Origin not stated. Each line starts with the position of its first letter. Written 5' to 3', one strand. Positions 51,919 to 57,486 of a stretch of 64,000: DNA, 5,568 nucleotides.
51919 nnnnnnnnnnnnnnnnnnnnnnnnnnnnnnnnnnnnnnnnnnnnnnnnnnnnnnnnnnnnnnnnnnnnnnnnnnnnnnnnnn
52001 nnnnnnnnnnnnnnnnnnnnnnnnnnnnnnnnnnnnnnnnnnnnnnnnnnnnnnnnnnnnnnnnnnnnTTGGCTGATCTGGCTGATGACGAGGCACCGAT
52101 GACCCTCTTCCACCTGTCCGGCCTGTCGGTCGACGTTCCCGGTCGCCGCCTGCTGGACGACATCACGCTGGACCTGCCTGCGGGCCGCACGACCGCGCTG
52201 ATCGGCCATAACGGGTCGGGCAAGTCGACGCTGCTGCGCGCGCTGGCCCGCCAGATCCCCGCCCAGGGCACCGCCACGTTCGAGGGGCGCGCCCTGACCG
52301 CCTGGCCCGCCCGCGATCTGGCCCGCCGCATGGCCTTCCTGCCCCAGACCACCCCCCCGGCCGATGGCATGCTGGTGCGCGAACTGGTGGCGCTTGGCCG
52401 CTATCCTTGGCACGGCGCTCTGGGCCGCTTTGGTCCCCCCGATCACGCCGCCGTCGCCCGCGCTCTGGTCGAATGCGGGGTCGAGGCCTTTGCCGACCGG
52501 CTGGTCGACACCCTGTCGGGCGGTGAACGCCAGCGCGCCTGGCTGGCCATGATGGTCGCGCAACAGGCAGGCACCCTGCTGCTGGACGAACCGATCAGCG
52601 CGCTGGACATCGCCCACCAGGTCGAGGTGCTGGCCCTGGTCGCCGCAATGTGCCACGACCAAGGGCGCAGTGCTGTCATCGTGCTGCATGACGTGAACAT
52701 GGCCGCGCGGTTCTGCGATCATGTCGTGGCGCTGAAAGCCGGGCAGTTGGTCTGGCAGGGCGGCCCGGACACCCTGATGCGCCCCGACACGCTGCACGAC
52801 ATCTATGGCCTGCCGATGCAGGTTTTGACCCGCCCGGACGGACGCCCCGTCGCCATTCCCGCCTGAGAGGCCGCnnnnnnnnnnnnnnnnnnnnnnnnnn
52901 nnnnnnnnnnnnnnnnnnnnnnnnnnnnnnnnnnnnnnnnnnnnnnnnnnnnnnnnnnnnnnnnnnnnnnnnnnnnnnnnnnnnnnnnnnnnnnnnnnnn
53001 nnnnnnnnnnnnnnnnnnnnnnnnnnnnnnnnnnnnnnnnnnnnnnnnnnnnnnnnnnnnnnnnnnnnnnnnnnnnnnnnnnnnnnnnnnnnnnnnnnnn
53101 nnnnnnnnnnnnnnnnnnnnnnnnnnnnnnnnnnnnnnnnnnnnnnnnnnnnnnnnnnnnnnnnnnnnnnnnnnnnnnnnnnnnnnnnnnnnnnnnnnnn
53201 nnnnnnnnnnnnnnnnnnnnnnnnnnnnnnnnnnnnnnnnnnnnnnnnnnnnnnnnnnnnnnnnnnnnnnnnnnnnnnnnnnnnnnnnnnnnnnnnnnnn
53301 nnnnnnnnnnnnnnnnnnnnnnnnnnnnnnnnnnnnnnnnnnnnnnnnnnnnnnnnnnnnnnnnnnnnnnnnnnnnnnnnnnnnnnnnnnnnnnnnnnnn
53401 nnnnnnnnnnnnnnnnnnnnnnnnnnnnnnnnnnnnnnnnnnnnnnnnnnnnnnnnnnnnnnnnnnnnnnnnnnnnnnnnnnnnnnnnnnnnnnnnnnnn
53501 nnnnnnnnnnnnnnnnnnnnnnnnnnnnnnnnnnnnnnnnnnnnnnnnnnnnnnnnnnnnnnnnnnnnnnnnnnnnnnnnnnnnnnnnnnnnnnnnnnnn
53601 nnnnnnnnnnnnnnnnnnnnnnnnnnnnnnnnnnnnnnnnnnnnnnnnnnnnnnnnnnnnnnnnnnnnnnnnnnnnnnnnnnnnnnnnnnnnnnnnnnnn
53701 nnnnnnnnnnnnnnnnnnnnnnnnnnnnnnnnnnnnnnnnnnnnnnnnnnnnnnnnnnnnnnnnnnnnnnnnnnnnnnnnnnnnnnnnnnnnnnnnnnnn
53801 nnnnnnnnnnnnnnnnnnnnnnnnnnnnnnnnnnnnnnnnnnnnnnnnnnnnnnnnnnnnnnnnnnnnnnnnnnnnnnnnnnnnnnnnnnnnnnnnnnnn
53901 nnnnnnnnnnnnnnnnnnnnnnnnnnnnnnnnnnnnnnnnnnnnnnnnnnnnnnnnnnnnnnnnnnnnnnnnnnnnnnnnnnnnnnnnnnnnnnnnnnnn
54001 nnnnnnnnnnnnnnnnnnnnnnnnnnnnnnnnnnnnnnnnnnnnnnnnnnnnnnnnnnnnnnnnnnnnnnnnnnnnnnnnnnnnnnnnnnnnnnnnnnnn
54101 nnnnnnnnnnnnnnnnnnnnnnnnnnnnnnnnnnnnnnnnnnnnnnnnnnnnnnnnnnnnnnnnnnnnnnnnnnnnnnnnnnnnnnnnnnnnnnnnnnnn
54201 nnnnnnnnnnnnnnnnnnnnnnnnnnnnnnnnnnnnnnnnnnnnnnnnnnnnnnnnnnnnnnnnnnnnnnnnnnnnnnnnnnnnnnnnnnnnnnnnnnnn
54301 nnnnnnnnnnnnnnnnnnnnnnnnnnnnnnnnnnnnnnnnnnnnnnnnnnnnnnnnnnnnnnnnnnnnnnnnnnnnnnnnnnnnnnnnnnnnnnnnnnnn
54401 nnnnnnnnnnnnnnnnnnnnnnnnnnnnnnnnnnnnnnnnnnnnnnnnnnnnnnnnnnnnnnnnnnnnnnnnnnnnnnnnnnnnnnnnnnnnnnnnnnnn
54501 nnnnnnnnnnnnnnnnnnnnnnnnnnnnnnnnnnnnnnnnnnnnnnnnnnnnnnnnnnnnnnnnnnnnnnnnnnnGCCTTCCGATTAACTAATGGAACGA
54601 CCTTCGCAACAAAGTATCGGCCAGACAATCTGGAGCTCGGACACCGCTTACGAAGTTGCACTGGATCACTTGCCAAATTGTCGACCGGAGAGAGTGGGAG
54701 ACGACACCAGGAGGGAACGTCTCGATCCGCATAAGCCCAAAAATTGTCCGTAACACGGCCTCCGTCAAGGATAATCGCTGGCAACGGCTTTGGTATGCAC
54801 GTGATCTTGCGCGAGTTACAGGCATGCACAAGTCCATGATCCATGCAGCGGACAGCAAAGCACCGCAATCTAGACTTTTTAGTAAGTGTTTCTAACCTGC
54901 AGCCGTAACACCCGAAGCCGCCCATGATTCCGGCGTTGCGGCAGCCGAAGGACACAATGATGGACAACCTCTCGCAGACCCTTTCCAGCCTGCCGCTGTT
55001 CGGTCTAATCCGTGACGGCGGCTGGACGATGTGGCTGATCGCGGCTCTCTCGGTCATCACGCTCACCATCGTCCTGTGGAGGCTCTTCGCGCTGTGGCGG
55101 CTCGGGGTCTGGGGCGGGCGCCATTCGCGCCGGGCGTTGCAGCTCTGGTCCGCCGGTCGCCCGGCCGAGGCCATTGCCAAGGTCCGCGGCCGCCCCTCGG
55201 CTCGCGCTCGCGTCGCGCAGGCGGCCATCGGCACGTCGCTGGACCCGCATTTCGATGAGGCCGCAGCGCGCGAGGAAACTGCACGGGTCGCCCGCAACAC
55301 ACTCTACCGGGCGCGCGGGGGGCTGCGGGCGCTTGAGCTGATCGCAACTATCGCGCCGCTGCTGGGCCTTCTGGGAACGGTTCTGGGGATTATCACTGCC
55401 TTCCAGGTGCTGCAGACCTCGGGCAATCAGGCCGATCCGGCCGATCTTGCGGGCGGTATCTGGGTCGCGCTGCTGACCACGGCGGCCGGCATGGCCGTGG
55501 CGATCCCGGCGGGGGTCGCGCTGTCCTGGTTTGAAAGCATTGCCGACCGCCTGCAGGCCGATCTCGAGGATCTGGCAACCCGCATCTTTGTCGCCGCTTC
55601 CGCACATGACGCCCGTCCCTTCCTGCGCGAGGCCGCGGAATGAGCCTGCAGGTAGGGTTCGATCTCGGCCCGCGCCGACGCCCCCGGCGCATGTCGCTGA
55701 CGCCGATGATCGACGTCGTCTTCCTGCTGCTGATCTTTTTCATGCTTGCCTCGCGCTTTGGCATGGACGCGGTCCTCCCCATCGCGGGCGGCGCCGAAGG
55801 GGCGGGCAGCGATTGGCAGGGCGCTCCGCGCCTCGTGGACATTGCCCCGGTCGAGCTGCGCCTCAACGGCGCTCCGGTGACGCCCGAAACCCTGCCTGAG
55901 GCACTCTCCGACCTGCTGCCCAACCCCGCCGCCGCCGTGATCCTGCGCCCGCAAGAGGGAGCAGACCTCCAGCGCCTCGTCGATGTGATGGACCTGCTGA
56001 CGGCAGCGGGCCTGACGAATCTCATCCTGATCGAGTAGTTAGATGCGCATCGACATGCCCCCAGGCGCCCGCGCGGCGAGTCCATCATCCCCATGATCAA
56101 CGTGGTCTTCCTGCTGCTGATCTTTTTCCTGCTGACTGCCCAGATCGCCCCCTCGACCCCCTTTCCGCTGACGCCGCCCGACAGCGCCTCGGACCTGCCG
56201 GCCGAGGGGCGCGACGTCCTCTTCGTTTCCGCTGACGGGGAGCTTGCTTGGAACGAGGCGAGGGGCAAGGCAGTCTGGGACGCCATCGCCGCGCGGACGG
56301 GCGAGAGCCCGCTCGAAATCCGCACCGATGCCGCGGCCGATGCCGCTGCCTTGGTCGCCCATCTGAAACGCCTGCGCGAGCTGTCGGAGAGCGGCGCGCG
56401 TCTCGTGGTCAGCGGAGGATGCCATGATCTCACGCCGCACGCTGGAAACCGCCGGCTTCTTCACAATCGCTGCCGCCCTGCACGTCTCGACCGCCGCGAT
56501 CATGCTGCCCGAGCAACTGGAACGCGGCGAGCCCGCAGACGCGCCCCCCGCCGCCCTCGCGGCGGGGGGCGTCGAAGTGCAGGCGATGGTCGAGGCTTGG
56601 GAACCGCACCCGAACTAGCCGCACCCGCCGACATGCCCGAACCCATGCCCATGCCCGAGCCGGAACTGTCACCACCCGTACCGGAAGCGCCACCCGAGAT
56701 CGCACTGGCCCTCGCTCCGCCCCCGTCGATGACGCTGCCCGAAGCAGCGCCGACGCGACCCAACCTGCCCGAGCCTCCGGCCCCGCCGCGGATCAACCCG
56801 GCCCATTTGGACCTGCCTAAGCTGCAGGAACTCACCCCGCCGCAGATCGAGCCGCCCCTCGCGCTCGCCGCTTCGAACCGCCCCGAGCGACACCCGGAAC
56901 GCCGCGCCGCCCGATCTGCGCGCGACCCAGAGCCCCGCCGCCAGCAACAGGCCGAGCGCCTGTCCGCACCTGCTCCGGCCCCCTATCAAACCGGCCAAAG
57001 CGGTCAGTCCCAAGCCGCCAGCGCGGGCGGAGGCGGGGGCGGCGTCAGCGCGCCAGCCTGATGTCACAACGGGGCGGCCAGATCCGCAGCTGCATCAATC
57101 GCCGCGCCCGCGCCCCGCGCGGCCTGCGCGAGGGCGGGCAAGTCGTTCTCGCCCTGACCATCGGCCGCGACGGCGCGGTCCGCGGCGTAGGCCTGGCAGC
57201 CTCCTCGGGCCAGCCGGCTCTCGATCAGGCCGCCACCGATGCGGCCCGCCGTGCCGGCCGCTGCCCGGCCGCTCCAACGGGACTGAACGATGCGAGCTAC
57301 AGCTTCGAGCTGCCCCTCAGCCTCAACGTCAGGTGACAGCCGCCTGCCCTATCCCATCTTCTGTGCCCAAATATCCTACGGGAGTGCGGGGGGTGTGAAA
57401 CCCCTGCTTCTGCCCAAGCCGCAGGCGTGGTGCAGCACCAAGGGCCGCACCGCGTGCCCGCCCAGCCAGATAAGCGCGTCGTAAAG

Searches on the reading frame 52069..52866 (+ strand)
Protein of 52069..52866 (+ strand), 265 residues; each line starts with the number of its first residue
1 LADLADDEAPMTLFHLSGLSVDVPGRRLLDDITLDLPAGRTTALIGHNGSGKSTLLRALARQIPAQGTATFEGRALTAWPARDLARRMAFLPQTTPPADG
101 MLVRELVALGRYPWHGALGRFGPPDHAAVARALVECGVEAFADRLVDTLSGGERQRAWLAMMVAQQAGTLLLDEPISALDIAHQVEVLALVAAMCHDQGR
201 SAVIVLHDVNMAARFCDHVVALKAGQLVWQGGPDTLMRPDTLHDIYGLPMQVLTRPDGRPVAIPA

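Call 17: search_protein_families(library=pfam, proteins=[window:52069-52866:+], max_evalue=0.001)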
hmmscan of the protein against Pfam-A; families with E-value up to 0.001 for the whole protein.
window:52069-52866:+ (265 aa): 11 families
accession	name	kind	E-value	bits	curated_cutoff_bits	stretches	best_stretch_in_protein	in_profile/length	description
PF00005.33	ABC_tran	-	4.4e-28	99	25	1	29-176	1-136/137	ABC transporter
PF02463.25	SMC_N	-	5.7e-07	29.6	40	0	39-59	24-44/220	RecF/RecN/SMC N terminal domain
PF13304.12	AAA_21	-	2e-06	28.6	27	1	42-60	2-20/304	AAA domain, putative AbiEii toxin, Type IV TA system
PF13191.12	AAA_16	-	8.3e-06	26.8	32.6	1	40-116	25-96/167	AAA ATPase domain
PF13555.12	AAA_29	-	2.4e-05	24.4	27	1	35-62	18-45/61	P-loop containing region of AAA domain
PF13175.12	AAA_15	-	6.5e-05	23.2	32.1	1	27-59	12-43/374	AAA ATPase domain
PF09818.15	ABC_ATPase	-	0.0001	21.9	23.2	0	35-62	76-102/283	P-loop domain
PF13604.12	AAA_30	-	0.00029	21.1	27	1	40-90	19-68/191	AAA domain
PF13476.12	AAA_23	-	0.00054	21.1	27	1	30-59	11-39/201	AAA domain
PF13401.12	AAA_22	-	0.00093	20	27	0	42-86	8-52/130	AAA domain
PF13481.12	AAA_25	-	0.00094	19.3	27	0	35-72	29-65/195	AAA domain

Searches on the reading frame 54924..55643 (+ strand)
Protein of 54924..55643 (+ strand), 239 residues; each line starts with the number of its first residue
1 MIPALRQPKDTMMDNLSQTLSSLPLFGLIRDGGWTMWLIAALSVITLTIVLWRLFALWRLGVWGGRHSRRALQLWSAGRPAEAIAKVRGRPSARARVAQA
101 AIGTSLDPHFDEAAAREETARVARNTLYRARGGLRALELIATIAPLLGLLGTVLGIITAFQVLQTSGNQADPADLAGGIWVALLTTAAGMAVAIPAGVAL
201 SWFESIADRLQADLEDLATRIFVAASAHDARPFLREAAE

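Call 17: search_protein_families(library=pfam, proteins=[window:54924-55643:+], max_evalue=0.001)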
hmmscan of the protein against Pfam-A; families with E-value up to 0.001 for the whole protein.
window:54924-55643:+ (239 aa): 1 family
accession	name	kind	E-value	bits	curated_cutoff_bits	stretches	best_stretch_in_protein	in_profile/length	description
PF01618.21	MotA_ExbB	-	4.3e-27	94.8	22.9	1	96-215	8-126/127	MotA/TolQ/ExbB proton channel family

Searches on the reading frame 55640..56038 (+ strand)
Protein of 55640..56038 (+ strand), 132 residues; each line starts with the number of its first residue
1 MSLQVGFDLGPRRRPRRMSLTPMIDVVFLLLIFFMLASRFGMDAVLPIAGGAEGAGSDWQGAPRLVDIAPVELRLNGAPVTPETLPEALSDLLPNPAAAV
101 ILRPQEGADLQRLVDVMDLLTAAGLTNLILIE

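Call 17: search_protein_families(library=pfam, proteins=[window:55640-56038:+], max_evalue=0.001)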
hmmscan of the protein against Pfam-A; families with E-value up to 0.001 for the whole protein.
window:55640-56038:+ (132 aa): 1 family
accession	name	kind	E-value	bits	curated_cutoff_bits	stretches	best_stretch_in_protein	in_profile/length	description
PF02472.21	ExbD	-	4.9e-17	62.6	25.4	1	15-130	5-123/128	Biopolymer transport protein ExbD/TolR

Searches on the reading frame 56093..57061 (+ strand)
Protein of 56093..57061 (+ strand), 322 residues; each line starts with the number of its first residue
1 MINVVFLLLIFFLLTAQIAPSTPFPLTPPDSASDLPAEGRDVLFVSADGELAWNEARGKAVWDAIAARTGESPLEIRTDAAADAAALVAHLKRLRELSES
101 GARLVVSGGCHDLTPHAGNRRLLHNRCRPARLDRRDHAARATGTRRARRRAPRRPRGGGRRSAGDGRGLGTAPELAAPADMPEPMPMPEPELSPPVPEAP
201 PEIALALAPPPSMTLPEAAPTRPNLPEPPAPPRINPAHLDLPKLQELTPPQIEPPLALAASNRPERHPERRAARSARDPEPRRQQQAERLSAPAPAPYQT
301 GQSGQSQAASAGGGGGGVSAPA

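Call 17: search_protein_families(library=pfam, proteins=[window:56093-57061:+], max_evalue=0.001)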
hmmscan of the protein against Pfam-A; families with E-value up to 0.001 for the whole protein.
window:56093-57061:+ (322 aa): 1 family
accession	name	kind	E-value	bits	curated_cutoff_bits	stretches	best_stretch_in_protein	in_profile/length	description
PF02472.21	ExbD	-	7e-09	36.3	25.4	1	1-97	13-116/128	Biopolymer transport protein ExbD/TolR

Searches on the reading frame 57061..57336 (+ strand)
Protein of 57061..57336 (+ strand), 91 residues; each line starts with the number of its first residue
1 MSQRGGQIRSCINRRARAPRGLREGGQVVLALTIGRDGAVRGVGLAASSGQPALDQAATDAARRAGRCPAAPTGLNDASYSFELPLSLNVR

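Call 17: search_protein_families(library=pfam, proteins=[window:57061-57336:+], max_evalue=0.001)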
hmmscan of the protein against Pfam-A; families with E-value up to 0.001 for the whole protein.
window:57061-57336:+ (91 aa): 3 families
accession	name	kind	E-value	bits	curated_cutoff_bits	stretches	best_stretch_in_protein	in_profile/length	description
PF03544.19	TonB_C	-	1.5e-09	38.6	24.6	1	22-85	12-74/79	Gram-negative bacterial TonB protein C-terminal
PF13103.11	TonB_2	-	1.6e-07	31.8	22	1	7-84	7-83/85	TonB C terminal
PF06519.16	TolA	-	0.00048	20.7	25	1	3-73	15-82/96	TolA C-terminal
